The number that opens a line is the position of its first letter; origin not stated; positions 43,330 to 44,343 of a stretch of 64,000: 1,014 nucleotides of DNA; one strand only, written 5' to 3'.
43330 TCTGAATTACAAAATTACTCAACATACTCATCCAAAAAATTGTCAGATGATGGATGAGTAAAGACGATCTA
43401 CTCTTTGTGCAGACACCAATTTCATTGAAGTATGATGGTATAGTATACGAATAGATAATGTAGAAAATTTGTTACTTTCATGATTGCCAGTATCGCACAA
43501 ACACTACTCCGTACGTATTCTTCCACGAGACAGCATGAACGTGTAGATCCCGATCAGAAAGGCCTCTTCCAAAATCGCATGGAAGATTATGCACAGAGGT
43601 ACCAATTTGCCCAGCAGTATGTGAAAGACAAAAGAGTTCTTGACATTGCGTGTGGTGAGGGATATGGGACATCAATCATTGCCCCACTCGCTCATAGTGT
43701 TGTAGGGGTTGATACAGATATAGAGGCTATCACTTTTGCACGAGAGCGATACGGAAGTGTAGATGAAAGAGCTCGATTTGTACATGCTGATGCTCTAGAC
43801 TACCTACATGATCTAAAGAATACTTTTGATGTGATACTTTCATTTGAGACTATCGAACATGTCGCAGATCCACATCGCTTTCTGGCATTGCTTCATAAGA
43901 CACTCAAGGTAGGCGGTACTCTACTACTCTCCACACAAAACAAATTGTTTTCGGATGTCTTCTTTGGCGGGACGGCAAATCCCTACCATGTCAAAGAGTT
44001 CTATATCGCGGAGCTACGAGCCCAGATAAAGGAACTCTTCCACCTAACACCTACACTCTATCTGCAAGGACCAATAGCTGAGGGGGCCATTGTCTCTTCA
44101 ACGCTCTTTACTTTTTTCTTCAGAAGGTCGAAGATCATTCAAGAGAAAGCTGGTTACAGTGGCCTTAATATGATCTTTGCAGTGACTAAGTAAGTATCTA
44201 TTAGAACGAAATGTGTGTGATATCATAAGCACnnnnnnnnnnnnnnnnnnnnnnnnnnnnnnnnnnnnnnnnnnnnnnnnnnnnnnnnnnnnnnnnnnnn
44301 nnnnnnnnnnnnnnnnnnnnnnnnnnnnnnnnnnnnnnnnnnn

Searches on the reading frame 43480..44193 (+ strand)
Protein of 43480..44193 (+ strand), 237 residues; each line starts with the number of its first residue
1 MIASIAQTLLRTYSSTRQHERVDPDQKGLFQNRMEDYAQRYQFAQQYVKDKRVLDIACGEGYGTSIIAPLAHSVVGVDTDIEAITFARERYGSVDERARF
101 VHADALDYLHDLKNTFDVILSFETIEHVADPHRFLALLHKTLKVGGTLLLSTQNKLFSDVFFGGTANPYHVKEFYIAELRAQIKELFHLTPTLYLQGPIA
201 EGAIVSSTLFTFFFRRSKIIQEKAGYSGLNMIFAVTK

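Call 62: search_protein_families(library=pfam, proteins=[window:43480-44193:+], max_evalue=0.001)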
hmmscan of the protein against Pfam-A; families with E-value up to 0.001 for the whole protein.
window:43480-44193:+ (237 aa): 10 families
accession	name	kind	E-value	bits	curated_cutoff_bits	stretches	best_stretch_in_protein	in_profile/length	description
PF08241.18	Methyltransf_11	-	2e-18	67.2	21.2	1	54-149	1-94/95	Methyltransferase domain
PF13489.12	Methyltransf_23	-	2.7e-17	63.4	27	1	35-156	7-122/164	Methyltransferase domain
PF13847.12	Methyltransf_31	-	3.4e-17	62.9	27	1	49-154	3-113/145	Methyltransferase domain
PF13649.12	Methyltransf_25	-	1.6e-16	61.2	27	1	53-146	1-97/97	Methyltransferase domain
PF08242.18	Methyltransf_12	-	1.3e-14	55.2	30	1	54-148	1-98/98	Methyltransferase domain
PF08003.17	Methyltransf_9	-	2.2e-08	33.9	23.8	1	47-153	113-220/315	Protein of unknown function (DUF1698)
PF02353.26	CMAS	-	9.3e-08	32.1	27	1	51-158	64-172/273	Mycolic acid cyclopropane synthetase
PF05175.20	MTS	-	4.7e-07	30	23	1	46-156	30-144/170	Methyltransferase small domain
PF01209.24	Ubie_methyltran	-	0.0001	22.2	20.1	1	49-150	47-151/233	ubiE/COQ5 methyltransferase family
PF05401.17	NodS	-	0.00033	21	24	1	37-140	31-131/201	Nodulation protein S (NodS)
